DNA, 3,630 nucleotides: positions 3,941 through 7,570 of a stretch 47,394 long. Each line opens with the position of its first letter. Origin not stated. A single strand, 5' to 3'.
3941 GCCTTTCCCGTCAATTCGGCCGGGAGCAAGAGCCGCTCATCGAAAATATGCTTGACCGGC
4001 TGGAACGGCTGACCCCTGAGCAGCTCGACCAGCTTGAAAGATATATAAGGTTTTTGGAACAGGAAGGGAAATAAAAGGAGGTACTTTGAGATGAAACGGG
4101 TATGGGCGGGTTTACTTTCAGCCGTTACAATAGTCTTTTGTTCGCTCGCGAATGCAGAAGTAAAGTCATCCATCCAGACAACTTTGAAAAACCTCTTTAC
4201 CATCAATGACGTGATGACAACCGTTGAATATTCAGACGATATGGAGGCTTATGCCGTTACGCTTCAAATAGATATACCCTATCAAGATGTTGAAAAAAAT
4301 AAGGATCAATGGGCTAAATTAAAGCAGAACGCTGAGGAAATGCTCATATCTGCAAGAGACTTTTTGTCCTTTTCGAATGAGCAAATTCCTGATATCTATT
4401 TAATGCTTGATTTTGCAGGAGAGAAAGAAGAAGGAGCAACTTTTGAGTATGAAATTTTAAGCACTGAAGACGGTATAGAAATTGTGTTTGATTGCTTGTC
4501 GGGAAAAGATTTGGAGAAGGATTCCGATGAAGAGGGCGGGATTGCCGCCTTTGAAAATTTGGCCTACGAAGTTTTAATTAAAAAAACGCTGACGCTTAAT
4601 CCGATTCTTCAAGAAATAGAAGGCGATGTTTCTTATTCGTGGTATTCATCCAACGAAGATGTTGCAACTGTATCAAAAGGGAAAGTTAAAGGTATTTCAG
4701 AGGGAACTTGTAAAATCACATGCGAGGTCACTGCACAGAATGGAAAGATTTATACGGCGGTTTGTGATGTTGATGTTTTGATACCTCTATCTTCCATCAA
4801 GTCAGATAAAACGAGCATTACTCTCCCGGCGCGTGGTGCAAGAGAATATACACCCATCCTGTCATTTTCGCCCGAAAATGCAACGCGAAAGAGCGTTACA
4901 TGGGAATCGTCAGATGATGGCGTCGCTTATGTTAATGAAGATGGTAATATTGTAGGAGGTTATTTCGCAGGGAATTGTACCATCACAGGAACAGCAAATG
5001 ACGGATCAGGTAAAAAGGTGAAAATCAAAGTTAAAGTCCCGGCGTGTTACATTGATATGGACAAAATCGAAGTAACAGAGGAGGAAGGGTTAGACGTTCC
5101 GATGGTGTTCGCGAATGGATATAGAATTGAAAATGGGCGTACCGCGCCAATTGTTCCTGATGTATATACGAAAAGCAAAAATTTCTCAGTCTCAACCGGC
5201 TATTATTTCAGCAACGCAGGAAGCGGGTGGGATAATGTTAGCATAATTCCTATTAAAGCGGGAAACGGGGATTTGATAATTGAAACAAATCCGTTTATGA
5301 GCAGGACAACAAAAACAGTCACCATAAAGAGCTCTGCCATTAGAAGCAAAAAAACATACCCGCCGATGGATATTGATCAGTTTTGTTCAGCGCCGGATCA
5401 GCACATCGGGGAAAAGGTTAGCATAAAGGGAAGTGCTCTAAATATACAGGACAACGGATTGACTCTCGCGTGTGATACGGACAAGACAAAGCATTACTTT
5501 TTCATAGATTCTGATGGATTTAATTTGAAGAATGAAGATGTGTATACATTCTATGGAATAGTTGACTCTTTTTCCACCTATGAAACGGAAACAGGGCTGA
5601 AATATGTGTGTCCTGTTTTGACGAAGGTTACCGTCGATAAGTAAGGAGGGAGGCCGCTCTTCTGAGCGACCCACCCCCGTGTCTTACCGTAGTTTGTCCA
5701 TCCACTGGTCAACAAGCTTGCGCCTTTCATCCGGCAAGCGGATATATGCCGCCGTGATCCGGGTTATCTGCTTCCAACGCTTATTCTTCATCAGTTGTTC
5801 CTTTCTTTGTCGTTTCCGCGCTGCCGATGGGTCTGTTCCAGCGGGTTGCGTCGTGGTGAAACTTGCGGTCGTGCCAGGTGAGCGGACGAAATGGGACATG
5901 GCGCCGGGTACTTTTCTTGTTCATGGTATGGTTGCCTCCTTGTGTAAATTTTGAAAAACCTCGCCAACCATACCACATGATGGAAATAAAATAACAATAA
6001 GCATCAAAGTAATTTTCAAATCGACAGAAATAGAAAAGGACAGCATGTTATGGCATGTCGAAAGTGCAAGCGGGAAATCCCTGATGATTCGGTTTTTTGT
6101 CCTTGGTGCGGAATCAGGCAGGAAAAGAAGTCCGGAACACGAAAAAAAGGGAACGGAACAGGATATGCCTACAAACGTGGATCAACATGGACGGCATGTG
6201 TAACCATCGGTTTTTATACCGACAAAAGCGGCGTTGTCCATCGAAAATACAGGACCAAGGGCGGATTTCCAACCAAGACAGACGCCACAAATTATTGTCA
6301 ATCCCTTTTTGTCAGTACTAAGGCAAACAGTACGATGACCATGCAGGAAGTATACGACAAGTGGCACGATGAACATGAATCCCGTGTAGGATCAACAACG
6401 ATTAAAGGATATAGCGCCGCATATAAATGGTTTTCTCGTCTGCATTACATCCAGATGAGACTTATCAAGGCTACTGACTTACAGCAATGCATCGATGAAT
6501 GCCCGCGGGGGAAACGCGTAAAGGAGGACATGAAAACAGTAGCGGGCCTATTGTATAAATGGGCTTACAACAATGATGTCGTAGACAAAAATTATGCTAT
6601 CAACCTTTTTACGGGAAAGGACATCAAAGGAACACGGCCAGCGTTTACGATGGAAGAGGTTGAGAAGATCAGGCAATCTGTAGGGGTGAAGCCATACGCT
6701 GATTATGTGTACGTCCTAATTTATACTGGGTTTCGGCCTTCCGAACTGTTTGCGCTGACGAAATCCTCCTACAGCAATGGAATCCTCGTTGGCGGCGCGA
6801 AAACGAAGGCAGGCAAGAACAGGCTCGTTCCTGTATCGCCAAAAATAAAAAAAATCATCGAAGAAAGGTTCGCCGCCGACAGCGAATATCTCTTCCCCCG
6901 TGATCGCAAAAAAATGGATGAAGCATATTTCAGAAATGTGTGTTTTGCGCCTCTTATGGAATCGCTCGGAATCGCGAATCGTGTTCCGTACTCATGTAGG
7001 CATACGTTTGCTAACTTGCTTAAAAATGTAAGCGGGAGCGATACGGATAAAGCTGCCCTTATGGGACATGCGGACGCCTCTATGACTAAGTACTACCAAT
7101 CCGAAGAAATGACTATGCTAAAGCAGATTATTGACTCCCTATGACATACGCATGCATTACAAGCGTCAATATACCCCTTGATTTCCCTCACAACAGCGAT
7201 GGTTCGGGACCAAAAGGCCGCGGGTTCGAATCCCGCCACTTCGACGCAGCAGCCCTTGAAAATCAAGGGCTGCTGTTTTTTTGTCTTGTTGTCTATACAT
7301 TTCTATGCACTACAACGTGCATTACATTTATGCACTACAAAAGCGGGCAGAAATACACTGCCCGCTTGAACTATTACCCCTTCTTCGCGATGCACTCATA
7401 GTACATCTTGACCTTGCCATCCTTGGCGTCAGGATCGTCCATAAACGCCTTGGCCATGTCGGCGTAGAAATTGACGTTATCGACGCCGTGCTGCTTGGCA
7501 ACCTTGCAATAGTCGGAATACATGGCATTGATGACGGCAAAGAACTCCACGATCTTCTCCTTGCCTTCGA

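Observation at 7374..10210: Self-contained five-gene cassette of low-complexity and Cys-rich proteins in the moron position: best candidate for an undescribed system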

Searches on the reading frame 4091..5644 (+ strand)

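Call 43: search_protein_families(library=pfam, proteins=[window:4091-5644:+], max_evalue=0.01)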
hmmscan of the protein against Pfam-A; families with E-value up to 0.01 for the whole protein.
window:4091-5644:+ (517 aa): 2 families
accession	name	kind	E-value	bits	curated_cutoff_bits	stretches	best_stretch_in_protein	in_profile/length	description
PF02368.24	Big_2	-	6.3e-16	58.5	22.8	2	260-311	27-77/79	Bacterial Ig-like domain (group 2)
PF16820.11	PKD_3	-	0.00077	19.7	26.3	0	157-213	11-66/68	PKD-like domain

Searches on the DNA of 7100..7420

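Call 108: search_rna_families(source=window, start=7100, end=7420, threshold=evalue, max_evalue=1, show_alignments=1)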
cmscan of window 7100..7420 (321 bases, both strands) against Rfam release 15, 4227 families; matches with E-value up to 1: 4.
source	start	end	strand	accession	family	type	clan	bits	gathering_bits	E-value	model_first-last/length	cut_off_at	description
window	7332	7406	-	RF02063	STnc350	Gene; sRNA;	-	21.1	60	0.11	1-68/68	no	Salmonella enterica sRNA STnc350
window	7251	7275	-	RF02477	GlsR9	Gene; snRNA; snoRNA; CD-box;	-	17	95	0.32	1-79/79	no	Small nucleolar RNA GlsR9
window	7220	7236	-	RF04351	Plastid-psbl-rps4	Cis-reg;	-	16.8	68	0.56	9-25/53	no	Plastid-psbl-rps4 3UTR RNA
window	7219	7236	+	RF00023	tmRNA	Gene;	CL00001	14.1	47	0.00069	346-363/374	no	transfer-messenger RNA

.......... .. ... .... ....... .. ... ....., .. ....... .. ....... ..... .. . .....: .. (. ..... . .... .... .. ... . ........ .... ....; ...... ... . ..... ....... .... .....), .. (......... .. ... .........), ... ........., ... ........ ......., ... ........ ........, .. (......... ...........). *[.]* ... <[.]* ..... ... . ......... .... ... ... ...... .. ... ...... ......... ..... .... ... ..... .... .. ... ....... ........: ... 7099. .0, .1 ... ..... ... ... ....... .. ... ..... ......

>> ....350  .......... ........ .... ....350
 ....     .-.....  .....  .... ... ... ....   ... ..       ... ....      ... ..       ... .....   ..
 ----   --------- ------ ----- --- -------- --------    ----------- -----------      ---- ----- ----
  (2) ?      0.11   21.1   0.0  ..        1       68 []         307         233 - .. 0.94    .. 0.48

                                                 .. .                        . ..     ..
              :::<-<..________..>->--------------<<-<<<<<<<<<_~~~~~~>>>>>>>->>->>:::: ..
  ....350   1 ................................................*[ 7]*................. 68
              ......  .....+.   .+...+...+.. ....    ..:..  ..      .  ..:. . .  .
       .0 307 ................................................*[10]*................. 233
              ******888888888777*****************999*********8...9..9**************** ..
